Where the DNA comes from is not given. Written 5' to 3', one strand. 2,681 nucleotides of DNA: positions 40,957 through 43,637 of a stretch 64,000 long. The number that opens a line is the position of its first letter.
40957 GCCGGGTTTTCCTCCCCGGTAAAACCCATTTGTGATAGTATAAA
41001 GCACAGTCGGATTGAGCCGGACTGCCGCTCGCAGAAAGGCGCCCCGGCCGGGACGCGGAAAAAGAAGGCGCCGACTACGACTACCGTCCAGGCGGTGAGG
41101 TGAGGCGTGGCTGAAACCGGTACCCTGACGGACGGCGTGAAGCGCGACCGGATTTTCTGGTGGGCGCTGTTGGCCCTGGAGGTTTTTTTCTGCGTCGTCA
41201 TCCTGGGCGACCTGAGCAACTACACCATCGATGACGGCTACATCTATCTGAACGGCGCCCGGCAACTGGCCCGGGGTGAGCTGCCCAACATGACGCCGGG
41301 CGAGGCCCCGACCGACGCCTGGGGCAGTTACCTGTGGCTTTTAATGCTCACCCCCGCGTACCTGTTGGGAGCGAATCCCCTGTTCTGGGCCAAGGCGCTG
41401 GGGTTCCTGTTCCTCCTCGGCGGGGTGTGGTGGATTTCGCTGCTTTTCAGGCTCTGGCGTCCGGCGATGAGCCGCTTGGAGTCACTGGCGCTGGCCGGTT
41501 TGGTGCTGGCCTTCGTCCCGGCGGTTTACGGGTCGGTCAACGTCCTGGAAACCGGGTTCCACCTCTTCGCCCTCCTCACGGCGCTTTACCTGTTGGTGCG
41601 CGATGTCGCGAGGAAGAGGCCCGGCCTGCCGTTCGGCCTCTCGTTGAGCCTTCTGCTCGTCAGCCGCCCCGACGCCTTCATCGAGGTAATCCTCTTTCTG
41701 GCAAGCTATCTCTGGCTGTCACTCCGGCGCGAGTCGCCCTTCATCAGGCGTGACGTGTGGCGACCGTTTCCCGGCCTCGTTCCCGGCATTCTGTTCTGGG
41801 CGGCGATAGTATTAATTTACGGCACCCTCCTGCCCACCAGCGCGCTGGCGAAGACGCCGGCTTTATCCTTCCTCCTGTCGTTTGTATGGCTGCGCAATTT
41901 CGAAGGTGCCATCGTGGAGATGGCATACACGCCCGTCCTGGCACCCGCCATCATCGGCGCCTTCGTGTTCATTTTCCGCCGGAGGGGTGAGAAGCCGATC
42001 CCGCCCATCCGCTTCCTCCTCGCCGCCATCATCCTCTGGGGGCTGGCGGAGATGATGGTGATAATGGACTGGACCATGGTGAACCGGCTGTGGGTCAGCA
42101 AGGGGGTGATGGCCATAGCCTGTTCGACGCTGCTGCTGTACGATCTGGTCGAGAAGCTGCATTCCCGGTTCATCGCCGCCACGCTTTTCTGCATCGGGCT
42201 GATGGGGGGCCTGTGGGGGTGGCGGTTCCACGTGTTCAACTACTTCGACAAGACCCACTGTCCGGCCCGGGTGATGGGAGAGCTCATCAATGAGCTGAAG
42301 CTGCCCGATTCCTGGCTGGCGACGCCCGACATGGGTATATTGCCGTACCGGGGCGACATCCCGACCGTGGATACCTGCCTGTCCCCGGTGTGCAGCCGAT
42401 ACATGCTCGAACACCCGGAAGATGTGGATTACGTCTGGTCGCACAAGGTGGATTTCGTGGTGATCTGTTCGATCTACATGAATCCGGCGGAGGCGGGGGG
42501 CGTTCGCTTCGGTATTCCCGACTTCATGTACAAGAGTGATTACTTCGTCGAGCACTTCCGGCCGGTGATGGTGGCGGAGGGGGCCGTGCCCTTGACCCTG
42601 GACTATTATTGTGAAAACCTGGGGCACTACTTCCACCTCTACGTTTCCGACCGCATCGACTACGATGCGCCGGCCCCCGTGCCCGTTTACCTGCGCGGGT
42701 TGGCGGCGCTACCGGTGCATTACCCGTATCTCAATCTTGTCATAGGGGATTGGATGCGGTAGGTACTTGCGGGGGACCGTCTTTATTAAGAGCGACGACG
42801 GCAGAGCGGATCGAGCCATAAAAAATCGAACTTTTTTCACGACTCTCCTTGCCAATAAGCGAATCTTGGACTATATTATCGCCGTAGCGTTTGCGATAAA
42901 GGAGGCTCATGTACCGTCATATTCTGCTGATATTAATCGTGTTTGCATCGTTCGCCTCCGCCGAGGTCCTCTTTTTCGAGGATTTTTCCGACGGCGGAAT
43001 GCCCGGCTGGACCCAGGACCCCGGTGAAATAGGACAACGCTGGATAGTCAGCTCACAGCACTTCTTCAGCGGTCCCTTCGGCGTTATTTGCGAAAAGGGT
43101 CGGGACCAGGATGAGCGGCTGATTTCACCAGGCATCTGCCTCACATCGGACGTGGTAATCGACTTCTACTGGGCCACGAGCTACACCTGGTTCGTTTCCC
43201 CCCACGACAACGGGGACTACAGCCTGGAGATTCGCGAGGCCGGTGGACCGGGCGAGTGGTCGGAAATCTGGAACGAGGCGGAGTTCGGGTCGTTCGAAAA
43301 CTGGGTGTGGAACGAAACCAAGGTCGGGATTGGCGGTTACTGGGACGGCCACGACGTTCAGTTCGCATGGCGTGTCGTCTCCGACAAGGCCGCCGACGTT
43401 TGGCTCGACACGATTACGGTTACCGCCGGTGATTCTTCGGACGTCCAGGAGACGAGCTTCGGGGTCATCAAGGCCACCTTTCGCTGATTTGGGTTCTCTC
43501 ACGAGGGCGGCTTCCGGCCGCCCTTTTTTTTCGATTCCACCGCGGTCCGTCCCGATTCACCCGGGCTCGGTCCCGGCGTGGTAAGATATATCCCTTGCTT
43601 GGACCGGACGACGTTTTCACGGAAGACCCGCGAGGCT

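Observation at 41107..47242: Tandem triplication of large GT-C-like polytopic membrane proteins with an embedded small secreted protein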

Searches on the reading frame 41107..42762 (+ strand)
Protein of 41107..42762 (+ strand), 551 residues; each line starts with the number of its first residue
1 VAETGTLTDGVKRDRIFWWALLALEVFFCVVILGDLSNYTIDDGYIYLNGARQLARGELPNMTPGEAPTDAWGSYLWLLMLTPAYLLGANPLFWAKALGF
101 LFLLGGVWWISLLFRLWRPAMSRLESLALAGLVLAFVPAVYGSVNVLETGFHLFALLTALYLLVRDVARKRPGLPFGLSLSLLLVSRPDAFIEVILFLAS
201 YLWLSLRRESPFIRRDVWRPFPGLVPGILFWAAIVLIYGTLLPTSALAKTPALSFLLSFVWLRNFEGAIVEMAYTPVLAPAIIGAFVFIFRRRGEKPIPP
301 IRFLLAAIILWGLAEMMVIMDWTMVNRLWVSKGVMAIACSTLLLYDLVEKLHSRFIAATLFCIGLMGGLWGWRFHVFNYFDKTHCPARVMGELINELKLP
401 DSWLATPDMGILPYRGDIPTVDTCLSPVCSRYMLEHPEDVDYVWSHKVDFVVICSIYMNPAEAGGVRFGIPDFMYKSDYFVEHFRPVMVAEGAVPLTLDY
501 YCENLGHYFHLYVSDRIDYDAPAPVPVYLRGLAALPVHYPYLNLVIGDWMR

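Call 3: search_protein_families(library=pfam, proteins=[window:41107-42762:+], max_evalue=1)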
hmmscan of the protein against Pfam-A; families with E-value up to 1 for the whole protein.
window:41107-42762:+ (551 aa): 0 families

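Call 4: search_protein_families(library=ncbifam, proteins=[window:41107-42762:+], max_evalue=1)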
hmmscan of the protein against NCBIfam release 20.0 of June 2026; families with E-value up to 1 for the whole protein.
window:41107-42762:+ (551 aa): 0 families

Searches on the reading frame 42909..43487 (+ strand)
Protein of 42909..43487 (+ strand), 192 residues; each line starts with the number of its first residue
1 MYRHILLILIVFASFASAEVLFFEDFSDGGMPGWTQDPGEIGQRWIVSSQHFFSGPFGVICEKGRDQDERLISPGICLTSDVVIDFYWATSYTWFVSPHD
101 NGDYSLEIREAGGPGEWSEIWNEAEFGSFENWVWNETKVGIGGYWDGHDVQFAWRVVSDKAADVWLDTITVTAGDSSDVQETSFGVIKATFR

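Call 3: search_protein_families(library=pfam, proteins=[window:42909-43487:+], max_evalue=1)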
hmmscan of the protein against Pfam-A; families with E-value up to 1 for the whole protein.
window:42909-43487:+ (192 aa): 0 families

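Call 4: search_protein_families(library=ncbifam, proteins=[window:42909-43487:+], max_evalue=1)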
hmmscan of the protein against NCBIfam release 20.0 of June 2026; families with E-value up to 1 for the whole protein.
window:42909-43487:+ (192 aa): 0 families

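Call 50: find_homologous_proteins(query=window:42909-43487:+, max_evalue=0.01)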
Query window:42909-43487:+ (192 aa): 16 proteins with E <= 0.01 among 58 candidates.
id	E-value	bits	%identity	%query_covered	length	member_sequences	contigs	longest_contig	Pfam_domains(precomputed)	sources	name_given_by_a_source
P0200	1.3e-127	441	99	100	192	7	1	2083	-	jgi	-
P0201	2.8e-108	378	85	100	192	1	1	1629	-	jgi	jgi:hypothetical protein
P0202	9.0e-108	376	82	100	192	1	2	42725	-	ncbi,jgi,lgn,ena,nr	ncbi:MAG TPA: hypothetical protein VM054_08090 [bacterium]|nr:hypothetical protein [bacterium]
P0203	8.6e-104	363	78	100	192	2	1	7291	-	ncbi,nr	ncbi:MAG: hypothetical protein NTW26_07485 [bacterium]|nr:hypothetical protein [bacterium]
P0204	4.7e-98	345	78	100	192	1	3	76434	-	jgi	jgi:hypothetical protein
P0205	9.8e-96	337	73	100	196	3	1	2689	-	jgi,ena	-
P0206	2.6e-94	333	74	100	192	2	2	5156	-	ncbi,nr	ncbi:choice-of-anchor J domain-containing protein [bacterium]|nr:choice-of-anchor J domain-containin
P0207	2.5e-85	303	68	100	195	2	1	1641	-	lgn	-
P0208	1.5e-84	301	68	100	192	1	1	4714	-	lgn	-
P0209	1.6e-81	291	64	99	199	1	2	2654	-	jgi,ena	-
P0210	1.1e-70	255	58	100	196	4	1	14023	-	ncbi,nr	ncbi:MAG: hypothetical protein GF399_10670 [Candidatus Coatesbacteria bacterium]|nr:hypothetical pro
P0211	1.2e-62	229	55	99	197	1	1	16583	-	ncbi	-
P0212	1.4e-62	229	54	99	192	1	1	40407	-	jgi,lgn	jgi:hypothetical protein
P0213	9.8e-58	213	52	99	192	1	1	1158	-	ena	-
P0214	4.6e-57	211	51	100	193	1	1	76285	-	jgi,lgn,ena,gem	-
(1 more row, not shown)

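Call 52: search_protein_families(library=ncbifam, alignment_id=A5, max_evalue=1)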
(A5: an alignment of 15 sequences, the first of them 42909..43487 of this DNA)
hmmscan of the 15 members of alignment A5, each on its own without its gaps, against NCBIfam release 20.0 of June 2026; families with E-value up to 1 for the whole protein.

A. member 1, window:42909-43487:+ (192 aa): 0 families

B. families by the number of members that match (of 15 scanned): 3 families
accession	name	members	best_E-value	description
NF038128.1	choice_anch_J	10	1.2e-08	choice-of-anchor J domain-containing protein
NF007538.0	PRK10150.1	1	0.018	beta-glucuronidase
NF038112.1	myxo_dep_M36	1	0.13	myxosortase-dependent M36 family metallopeptidase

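Call 53: search_solved_structures(query=A5, max_evalue=10)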
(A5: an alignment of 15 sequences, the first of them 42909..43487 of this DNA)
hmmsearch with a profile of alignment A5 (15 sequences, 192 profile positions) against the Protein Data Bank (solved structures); distinct sequences matched with E-value up to 10: 3.
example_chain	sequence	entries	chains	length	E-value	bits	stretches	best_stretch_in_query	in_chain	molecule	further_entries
4xup_A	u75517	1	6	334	0.051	16.3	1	16-104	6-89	Endo-1,4-beta-xylanase C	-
8q28_A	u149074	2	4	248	0.18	14.5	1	134-175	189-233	Gluconolactonase domain protein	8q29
4xuo_A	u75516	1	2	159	0.67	12.6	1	14-132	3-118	Endo-1,4-beta-xylanase C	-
